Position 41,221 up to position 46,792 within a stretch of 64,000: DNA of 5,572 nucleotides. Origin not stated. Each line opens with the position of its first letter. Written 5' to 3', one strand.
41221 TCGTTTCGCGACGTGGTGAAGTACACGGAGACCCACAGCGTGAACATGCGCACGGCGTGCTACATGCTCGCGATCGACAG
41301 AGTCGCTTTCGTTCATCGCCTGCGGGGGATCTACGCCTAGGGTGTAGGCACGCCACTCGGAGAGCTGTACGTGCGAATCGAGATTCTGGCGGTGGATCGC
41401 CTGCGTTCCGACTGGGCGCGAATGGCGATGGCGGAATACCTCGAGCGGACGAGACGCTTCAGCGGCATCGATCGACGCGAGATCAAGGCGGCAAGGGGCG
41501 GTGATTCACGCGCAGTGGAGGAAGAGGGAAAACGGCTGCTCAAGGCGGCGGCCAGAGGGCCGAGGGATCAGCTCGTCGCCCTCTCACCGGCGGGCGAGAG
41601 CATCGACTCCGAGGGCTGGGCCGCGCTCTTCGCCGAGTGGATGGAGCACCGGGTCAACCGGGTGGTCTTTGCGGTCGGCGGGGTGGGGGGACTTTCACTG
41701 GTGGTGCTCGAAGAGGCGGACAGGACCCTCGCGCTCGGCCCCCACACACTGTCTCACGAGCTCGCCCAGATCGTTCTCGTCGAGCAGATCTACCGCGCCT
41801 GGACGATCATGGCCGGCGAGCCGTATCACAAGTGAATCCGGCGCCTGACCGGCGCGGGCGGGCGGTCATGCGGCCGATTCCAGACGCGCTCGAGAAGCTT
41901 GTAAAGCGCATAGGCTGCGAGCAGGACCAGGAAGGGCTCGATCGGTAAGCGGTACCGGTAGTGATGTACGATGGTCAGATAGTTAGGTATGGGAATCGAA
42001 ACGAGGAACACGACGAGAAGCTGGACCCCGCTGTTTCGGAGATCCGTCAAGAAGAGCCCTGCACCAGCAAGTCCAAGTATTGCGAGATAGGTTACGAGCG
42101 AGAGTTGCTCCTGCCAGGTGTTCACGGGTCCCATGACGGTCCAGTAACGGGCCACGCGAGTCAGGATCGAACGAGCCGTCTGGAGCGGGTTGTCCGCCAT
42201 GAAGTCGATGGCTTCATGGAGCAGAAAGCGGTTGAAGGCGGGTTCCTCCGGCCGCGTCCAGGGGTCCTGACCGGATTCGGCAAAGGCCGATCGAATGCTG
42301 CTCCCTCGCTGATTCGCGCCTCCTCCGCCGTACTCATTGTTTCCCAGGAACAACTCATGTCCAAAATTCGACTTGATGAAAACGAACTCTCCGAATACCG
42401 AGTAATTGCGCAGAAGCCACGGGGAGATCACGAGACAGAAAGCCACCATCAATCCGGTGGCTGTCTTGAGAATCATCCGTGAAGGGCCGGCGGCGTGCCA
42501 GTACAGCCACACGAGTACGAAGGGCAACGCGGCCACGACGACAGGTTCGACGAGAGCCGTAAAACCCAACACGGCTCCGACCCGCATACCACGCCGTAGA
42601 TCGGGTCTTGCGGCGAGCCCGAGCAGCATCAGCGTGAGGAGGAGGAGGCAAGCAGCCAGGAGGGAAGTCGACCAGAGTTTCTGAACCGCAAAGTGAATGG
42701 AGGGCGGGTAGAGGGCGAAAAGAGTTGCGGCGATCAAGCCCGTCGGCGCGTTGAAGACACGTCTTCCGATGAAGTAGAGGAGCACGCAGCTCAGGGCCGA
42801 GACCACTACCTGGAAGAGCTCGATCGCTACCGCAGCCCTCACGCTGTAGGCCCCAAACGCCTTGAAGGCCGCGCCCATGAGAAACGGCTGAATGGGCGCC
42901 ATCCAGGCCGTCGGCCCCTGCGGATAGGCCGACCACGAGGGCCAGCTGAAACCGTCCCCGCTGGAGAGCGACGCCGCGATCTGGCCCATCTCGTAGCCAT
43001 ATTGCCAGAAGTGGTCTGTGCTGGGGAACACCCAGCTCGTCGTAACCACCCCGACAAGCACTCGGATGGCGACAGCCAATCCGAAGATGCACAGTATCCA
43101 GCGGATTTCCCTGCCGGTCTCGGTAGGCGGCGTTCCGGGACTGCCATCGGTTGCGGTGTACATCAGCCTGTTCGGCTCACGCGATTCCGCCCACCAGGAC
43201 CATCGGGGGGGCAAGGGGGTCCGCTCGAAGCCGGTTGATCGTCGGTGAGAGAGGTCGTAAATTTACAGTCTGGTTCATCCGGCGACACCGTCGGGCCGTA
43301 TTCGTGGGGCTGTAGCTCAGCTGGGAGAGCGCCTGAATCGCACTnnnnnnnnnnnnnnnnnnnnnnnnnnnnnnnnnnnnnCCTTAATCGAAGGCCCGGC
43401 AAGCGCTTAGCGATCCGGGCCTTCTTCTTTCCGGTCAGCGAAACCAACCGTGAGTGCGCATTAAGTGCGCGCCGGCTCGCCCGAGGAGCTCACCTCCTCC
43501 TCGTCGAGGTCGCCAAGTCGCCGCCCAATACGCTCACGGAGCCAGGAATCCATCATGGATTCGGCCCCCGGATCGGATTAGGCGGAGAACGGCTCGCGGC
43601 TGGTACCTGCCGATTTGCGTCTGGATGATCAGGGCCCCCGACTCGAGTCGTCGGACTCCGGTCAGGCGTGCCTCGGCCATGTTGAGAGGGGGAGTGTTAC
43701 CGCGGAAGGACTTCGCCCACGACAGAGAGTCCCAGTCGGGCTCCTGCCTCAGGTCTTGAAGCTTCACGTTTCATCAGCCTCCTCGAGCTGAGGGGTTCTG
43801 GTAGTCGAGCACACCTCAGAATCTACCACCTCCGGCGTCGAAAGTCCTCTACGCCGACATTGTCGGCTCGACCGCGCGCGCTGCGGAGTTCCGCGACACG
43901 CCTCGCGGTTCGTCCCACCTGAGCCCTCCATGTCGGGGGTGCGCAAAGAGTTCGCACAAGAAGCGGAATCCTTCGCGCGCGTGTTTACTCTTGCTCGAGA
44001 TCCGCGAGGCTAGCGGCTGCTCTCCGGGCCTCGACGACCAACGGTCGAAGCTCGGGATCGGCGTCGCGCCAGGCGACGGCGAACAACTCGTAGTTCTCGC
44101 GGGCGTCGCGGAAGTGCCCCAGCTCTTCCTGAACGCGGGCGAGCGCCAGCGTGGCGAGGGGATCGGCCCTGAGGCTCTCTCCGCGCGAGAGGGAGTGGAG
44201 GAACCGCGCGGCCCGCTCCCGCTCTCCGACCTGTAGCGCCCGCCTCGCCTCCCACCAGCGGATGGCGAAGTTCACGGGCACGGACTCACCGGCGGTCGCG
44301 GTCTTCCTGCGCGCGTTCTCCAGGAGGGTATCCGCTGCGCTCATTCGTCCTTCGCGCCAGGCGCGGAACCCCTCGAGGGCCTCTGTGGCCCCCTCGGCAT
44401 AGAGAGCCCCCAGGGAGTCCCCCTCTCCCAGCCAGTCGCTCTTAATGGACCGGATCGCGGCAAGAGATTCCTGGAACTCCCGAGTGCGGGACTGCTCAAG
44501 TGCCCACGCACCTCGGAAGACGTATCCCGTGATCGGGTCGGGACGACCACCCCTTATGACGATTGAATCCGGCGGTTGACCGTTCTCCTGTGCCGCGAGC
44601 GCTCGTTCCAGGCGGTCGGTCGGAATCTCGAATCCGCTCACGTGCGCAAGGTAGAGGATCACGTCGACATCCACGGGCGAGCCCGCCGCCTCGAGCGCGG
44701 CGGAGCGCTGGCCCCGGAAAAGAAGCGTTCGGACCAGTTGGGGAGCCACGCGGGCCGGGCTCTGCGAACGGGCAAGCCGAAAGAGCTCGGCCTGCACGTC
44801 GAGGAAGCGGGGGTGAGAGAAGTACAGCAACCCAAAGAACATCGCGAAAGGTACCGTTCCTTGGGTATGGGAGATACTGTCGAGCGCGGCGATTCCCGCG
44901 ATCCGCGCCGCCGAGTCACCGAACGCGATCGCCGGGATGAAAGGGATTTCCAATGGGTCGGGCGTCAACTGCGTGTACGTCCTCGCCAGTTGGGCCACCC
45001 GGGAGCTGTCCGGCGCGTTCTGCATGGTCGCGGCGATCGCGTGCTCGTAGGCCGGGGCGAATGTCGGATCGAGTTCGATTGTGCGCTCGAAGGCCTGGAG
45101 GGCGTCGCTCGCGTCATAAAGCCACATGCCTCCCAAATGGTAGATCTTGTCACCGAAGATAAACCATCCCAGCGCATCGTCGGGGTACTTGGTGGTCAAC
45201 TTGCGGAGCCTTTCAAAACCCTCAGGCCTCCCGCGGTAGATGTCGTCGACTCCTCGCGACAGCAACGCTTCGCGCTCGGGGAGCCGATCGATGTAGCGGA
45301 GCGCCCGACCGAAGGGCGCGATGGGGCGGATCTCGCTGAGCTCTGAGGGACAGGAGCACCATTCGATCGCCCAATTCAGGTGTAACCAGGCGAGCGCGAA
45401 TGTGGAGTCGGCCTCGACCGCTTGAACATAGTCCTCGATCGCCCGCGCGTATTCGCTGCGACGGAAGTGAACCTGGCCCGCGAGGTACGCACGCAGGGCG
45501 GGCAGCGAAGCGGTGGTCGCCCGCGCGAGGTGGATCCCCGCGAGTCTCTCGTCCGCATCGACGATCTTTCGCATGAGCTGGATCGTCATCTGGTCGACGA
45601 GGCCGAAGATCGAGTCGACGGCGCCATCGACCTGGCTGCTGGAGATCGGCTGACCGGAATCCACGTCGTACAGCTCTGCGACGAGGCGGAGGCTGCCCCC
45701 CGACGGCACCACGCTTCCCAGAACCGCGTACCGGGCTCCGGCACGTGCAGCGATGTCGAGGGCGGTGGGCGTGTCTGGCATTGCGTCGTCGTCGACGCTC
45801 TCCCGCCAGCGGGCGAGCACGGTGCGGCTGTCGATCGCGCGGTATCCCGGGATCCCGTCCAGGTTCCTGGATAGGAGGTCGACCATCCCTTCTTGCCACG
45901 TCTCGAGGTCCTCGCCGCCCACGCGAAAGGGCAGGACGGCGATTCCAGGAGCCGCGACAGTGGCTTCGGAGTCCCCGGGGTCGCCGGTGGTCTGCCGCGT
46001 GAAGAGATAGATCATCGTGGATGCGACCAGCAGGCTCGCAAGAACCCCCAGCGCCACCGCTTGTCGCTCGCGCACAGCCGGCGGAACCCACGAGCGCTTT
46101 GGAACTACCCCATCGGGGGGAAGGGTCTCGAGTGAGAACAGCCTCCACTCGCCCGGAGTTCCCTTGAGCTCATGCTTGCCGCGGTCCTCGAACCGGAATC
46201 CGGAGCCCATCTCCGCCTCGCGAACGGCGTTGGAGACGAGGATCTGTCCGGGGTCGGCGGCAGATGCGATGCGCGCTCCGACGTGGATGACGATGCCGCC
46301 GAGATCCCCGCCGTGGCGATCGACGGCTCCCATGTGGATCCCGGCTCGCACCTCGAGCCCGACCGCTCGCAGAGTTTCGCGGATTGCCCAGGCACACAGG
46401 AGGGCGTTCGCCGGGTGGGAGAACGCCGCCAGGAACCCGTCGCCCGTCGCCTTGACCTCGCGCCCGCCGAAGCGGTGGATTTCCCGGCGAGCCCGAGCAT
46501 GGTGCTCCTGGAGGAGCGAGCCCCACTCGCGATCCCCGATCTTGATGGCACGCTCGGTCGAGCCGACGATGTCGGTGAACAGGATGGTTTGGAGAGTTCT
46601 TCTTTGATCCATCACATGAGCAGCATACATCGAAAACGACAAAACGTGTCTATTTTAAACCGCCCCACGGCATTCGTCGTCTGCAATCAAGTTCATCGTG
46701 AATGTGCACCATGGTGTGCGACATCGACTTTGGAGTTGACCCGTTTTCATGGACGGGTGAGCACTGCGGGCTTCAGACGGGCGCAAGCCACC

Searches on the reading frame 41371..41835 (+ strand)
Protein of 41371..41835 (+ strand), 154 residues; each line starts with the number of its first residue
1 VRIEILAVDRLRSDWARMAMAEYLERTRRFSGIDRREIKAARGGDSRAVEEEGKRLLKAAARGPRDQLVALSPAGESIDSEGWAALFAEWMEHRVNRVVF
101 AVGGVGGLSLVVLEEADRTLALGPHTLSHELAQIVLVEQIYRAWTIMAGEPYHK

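Call 78: search_protein_families(library=pfam, proteins=[window:41371-41835:+], max_evalue=0.00001)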
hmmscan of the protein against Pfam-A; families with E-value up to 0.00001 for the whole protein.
window:41371-41835:+ (154 aa): 1 family
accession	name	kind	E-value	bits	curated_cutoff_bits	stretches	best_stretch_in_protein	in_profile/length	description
PF02590.22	SPOUT_MTase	-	1.1e-39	136.4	27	1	1-153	1-154/154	Predicted SPOUT methyltransferase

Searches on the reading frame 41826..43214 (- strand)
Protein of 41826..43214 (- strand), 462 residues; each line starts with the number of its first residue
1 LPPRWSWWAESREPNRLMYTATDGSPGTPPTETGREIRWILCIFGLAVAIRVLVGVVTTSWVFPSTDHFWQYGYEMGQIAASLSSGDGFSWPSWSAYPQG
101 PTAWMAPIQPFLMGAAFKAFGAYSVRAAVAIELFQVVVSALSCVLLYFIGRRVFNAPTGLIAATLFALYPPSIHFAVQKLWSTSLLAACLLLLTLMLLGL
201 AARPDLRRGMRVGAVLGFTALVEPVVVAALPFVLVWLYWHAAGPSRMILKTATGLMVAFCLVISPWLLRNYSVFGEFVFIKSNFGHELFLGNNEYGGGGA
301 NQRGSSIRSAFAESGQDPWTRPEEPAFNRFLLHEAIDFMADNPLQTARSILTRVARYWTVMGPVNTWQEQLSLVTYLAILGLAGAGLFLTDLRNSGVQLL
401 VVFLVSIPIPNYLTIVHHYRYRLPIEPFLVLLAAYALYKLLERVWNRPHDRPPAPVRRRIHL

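Call 24: search_protein_families(library=pfam, proteins=[window:41826-43214:-])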
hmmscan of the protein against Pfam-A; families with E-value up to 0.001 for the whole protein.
window:41826-43214:- (462 aa): 1 family
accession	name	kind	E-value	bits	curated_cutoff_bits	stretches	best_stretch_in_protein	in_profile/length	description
PF13231.12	PMT_2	-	4.9e-08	33.8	26.1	1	108-267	5-158/160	Dolichyl-phosphate-mannose-protein mannosyltransferase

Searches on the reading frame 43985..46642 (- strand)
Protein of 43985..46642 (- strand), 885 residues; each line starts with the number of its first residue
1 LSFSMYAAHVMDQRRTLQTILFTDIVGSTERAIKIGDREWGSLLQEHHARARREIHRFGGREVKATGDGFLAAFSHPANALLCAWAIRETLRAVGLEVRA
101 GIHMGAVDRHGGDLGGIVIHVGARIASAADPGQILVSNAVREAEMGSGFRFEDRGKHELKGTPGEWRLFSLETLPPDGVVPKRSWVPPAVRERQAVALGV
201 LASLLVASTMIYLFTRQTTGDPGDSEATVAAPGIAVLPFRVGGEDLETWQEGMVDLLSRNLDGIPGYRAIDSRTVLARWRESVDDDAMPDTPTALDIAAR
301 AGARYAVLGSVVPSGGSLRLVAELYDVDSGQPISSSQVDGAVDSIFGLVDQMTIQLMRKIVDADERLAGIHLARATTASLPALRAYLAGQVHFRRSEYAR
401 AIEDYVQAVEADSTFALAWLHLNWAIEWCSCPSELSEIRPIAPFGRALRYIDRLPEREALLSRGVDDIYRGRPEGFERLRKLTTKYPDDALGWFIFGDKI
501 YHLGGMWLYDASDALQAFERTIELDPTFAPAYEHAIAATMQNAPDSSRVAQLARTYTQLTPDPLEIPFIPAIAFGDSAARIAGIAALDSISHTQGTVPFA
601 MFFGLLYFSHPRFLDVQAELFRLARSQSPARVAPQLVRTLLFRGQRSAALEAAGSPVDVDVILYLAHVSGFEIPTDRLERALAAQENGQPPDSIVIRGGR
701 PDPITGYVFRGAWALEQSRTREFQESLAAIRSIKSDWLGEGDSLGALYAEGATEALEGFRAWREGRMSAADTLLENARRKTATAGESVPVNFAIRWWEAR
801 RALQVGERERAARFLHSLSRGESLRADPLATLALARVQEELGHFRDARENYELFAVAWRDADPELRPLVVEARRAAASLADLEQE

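Call 24: search_protein_families(library=pfam, proteins=[window:43985-46642:-])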
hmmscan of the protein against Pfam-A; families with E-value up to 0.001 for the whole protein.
window:43985-46642:- (885 aa): 4 families
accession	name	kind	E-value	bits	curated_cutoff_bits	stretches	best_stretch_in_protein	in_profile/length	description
PF00211.25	Guanylate_cyc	-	2.2e-12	47.4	21.9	1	18-171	9-181/183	Adenylate and Guanylate cyclase catalytic domain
PF07719.23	TPR_2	-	1.1e-06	28.8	27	0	386-413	5-32/34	Tetratricopeptide repeat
PF00515.34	TPR_1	-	4.4e-06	26.7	27.8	0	389-414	8-33/34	Tetratricopeptide repeat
PF13414.12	TPR_11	-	1.2e-05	25.3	26.8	0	389-422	1-34/42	TPR repeat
